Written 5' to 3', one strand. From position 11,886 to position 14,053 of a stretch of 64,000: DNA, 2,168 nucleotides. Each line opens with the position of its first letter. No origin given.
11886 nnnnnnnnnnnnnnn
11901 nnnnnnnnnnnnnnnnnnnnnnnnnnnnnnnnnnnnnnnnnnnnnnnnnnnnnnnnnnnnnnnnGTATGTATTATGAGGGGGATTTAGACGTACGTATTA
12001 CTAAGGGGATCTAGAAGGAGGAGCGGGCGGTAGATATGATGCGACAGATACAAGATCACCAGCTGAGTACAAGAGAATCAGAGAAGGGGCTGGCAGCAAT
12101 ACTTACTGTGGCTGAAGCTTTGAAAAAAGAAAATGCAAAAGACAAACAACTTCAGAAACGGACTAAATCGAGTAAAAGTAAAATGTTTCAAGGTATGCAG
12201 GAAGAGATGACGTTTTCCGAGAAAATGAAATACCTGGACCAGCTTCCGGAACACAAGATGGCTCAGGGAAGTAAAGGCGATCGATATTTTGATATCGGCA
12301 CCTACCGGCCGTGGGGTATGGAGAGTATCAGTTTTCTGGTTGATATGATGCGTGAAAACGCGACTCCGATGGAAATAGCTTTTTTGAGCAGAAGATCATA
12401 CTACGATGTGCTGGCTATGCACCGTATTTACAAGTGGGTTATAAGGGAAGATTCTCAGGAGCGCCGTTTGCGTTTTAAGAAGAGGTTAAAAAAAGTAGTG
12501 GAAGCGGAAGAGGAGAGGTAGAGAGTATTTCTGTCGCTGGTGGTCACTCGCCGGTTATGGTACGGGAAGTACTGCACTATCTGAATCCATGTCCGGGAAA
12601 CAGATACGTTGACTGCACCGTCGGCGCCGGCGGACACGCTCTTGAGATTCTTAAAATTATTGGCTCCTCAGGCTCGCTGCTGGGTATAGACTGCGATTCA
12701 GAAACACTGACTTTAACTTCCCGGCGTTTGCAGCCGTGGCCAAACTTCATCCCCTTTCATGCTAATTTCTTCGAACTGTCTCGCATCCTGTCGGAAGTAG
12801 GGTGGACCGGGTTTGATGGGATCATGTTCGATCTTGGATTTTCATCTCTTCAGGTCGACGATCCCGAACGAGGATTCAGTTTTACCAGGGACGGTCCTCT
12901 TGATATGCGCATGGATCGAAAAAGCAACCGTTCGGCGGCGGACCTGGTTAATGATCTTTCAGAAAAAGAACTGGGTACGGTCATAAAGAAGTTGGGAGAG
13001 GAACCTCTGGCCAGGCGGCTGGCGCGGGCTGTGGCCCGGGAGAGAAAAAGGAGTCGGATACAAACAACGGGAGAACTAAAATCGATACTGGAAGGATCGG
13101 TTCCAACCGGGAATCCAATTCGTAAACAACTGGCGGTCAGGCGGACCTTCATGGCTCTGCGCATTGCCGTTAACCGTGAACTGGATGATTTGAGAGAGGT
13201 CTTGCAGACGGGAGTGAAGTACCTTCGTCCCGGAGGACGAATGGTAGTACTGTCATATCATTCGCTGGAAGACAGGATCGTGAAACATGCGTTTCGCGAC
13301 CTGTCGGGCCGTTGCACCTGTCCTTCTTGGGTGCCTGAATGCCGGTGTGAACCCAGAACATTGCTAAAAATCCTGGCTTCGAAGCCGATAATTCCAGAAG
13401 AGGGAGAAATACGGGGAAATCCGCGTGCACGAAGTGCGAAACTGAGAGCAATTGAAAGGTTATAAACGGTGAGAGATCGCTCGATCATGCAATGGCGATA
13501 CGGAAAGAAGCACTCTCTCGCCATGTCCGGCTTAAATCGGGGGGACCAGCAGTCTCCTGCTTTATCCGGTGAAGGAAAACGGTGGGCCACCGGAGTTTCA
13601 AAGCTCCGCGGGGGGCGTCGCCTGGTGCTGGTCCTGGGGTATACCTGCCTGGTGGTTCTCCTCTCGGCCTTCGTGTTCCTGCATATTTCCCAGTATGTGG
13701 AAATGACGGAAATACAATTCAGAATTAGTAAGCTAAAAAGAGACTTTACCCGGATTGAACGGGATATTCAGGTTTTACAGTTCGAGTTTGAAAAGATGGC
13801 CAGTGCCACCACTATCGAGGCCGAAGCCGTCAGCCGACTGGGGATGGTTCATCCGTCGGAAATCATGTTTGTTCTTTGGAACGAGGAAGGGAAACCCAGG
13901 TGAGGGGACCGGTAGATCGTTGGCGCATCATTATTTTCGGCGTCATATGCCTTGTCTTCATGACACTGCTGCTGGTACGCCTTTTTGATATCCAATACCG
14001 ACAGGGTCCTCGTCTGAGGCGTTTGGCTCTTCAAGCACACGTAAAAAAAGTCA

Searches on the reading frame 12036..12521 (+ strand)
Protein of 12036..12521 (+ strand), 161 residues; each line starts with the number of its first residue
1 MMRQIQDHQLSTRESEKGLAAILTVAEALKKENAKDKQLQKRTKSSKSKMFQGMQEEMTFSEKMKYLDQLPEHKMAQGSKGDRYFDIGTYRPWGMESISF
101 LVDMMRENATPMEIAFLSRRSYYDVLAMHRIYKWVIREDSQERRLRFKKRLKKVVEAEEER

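Call 4: search_protein_families(library=pfam, proteins=[window:12036-12521:+])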
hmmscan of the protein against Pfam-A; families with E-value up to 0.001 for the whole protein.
window:12036-12521:+ (161 aa): 0 families

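Call 19: list_cluster_members(proteins=[P0001, P0002, window:12036-12518:+])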
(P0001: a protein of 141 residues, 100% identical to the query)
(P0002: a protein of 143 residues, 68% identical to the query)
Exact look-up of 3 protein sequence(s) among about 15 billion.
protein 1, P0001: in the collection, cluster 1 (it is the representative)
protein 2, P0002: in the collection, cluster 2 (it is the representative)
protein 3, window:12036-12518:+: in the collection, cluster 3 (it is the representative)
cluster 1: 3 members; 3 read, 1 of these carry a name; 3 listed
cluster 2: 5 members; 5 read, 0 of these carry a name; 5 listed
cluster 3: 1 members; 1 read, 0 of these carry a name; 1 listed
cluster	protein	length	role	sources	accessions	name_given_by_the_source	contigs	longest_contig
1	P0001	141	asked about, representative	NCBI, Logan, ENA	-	-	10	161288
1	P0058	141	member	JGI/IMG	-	MraZ protein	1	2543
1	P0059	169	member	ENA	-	-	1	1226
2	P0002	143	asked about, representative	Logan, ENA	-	-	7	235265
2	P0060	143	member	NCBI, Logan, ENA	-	-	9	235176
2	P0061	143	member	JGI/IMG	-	-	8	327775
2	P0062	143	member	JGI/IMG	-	-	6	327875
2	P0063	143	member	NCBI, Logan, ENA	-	-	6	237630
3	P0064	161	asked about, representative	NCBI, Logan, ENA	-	-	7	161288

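Call 51: find_homologous_proteins(query=window:12036-12518:+, max_evalue=0.01)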
Query window:12036-12518:+ (161 aa): 2 proteins with E <= 0.01 among 26 candidates.
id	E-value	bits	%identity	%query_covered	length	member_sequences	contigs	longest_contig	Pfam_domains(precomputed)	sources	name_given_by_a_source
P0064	2.1e-97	341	100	100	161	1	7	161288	-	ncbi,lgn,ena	-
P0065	2.5e-68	247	75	95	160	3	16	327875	-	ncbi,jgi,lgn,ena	-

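Call 57: search_protein_families(library=ncbifam, proteins=[window:12036-12518:+], max_evalue=1)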
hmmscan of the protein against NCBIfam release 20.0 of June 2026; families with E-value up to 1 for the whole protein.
window:12036-12518:+ (161 aa): 1 family
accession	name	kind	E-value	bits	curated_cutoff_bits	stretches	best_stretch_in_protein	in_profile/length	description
NF040805.1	blaOXA-732_like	exception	0.035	13.6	585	1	34-139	108-210/261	OXA-732 family class D beta-lactamase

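Call 72: search_protein_families(library=pfam, proteins=[P0186, P0197, P0204, P0198, P0188, P0190, P0191, P0192], max_evalue=0.01)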
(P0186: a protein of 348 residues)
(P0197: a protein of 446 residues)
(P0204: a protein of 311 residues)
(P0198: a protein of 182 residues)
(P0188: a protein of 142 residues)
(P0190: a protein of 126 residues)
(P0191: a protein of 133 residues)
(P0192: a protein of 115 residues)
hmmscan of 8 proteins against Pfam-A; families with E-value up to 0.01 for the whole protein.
P0186 (348 aa): 2 families
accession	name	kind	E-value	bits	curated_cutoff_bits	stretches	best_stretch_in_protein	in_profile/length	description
PF06810.17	Phage_scaffold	-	0.0032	17.9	35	1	223-295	19-96/170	Phage capsid assembly scaffolding protein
PF13851.11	GAS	-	0.0062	16.4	32.3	0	223-301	2-77/200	Growth-arrest specific micro-tubule binding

P0197 (446 aa): 1 family
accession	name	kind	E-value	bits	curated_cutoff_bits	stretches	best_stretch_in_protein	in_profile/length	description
PF01527.26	HTH_Tnp_1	-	0.0075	16.9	24.1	1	200-236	20-53/75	Transposase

P0204 (311 aa): 0 families

P0198 (182 aa): 0 families

P0188 (142 aa): 0 families

P0190 (126 aa): 0 families

P0191 (133 aa): 0 families

P0192 (115 aa): 0 families

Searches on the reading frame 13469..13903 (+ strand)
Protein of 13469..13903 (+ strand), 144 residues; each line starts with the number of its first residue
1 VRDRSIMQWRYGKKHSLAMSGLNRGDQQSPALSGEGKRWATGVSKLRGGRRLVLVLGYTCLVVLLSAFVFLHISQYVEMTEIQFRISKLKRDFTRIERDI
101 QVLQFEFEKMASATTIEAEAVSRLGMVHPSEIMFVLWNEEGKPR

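Call 4: search_protein_families(library=pfam, proteins=[window:13469-13903:+])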
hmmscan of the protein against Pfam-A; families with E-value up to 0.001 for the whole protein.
window:13469-13903:+ (144 aa): 1 family
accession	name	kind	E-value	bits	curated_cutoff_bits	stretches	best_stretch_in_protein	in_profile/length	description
PF04977.20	DivIC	-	5.5e-06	26.5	28.9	1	63-136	3-77/80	Septum formation initiator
